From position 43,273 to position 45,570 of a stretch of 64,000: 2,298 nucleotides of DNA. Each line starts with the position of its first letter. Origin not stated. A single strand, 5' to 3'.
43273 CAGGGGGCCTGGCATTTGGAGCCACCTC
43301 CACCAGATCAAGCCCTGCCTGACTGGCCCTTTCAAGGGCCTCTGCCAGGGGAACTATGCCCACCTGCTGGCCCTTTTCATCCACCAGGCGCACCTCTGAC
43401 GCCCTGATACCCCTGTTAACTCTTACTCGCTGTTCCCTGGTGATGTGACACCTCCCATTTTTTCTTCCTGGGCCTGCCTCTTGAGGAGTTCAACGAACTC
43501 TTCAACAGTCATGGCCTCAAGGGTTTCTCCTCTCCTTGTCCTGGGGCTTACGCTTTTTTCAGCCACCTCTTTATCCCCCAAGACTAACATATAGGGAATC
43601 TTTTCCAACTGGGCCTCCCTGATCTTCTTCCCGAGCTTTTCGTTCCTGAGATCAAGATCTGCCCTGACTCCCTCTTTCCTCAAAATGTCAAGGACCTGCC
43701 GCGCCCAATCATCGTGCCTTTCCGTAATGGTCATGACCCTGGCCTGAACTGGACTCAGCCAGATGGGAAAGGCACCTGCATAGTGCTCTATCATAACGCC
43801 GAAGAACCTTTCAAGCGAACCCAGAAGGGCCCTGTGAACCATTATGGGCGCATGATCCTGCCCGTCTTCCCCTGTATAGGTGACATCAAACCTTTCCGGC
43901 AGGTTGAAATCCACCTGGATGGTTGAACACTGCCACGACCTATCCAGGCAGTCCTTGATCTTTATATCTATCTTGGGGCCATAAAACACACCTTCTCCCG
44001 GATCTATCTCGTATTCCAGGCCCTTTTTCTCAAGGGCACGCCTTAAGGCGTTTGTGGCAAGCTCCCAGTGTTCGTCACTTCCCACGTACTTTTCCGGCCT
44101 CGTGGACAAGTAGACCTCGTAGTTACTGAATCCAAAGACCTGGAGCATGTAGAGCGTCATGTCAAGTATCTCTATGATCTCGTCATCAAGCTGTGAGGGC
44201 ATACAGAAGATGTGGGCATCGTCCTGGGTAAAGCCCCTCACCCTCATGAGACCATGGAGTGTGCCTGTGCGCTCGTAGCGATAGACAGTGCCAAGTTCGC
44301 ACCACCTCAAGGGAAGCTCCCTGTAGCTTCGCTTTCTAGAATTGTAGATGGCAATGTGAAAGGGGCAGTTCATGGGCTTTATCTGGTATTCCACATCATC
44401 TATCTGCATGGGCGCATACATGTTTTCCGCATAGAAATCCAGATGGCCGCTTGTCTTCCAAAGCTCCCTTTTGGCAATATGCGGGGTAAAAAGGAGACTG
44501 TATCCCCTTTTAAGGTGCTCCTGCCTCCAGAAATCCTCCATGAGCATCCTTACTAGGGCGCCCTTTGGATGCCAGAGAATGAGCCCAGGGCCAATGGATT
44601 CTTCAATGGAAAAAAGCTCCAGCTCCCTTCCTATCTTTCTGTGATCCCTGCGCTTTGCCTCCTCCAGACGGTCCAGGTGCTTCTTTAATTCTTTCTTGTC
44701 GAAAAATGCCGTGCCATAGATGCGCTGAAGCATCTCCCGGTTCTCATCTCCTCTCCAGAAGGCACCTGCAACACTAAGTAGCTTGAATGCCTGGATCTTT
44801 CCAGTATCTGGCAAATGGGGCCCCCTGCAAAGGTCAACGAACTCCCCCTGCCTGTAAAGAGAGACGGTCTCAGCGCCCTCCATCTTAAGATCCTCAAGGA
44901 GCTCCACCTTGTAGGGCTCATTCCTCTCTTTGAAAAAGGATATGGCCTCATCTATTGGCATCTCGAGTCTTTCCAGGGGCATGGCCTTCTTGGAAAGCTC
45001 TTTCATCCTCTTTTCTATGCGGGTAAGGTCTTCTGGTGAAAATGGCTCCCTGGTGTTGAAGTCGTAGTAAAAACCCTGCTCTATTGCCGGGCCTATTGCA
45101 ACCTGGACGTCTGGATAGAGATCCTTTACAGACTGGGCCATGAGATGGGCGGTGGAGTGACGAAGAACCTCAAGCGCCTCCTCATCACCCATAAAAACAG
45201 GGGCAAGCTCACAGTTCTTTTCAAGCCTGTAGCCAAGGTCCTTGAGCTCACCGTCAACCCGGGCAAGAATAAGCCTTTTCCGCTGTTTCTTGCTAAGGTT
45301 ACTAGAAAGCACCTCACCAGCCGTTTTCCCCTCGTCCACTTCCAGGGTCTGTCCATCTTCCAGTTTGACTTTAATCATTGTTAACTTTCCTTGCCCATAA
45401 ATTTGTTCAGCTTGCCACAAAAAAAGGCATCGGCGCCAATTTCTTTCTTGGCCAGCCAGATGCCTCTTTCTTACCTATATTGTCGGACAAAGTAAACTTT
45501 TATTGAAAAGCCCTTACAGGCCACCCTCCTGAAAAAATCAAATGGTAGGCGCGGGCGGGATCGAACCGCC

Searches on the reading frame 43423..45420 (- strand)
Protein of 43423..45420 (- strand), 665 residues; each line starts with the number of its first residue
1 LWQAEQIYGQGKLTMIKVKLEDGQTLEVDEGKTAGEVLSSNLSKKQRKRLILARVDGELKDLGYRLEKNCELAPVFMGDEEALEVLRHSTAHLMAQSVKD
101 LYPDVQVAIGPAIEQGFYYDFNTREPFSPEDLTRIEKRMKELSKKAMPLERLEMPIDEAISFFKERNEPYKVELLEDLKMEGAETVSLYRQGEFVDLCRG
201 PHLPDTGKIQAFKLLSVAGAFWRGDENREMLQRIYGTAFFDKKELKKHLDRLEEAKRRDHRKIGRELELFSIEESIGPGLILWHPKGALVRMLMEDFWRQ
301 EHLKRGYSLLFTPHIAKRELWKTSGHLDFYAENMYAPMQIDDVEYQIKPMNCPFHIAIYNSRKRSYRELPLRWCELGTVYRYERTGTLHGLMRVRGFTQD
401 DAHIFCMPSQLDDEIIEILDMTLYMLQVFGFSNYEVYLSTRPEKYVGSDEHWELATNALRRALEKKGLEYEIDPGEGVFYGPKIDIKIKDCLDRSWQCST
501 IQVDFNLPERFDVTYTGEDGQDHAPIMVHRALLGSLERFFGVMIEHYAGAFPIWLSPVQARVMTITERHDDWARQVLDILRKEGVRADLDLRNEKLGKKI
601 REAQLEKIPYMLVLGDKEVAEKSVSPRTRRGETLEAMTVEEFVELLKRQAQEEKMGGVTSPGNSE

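Call 3: search_protein_families(library=pfam, proteins=[window:43423-45420:-], max_evalue=0.01)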
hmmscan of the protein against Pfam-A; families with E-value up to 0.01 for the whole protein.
window:43423-45420:- (665 aa): 4 families
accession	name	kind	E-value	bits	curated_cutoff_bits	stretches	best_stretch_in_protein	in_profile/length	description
PF00587.30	tRNA-synt_2b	-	4.8e-46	157.5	29.3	1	342-547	8-179/179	tRNA synthetase class II core domain (G, H, P, S and T)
PF03129.25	HGTP_anticodon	-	7.3e-22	77.8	21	1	559-648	1-93/94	Anticodon binding domain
PF07973.19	tRNA_SAD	-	5.5e-18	65.1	24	1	186-235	1-44/44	Threonyl and Alanyl tRNA synthetase second additional domain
PF02824.27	TGS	-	3.8e-05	24.1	22.2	1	16-72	1-56/60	TGS domain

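Call 4: search_protein_families(library=ncbifam, proteins=[window:43423-45420:-], max_evalue=0.01)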
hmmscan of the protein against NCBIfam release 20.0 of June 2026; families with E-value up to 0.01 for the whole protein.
window:43423-45420:- (665 aa): 15 families
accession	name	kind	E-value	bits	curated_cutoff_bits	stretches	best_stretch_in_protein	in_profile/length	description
TIGR00418.1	thrS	equivalog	7.8e-233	774.5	383.65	1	87-649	1-564/565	threonine--tRNA ligase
NF003068.0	PRK03991.1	equivalog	2.2e-69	234.4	484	1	252-652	191-594/613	threonine--tRNA ligase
NF006625.0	PRK09194.1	equivalog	6.3e-21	74.9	558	2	276-406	35-164/559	proline--tRNA ligase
NF011500.0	PRK14938.1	equivalog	3.7e-19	68.9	362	1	548-649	265-366/387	Ser-tRNA(Thr) hydrolase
TIGR00442.1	hisS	equivalog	1.1e-18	67.4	286.75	2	285-465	11-183/406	histidine--tRNA ligase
NF008979.1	PRK12325.1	exception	2e-18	66.5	550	2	278-407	37-165/437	proline--tRNA ligase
TIGR00408.1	proS_fam_I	equivalog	1.2e-15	57.4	437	2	494-648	217-379/475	proline--tRNA ligase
TIGR00409.1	proS_fam_II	equivalog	1.3e-14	54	306.7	2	277-406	36-164/568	proline--tRNA ligase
TIGR00389.1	glyS_dimeric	equivalog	8.9e-13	47.6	243.3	1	551-648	465-563/565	glycine--tRNA ligase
NF003211.1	PRK04173.1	equivalog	4.3e-10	39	312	1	363-441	182-259/454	glycine--tRNA ligase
TIGR00344.1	alaS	equivalog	1.1e-06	27.2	457.05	1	86-220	555-681/847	alanine--tRNA ligase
NF009085.0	PRK12420.1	equivalog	4.2e-06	26.4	540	1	571-638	350-418/426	histidine--tRNA ligase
TIGR00414.1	serS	equivalog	5e-05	22.5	301.65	1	251-425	133-310/418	serine--tRNA ligase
NF002436.0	PRK01584.1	equivalog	0.00032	19.3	529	1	87-214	456-575/595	alanine--tRNA ligase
TIGR02367.1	PylS_Cterm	equivalog_domain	0.0017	17.7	178.15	0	344-401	79-131/242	pyrrolysine--tRNA(Pyl) ligase large subunit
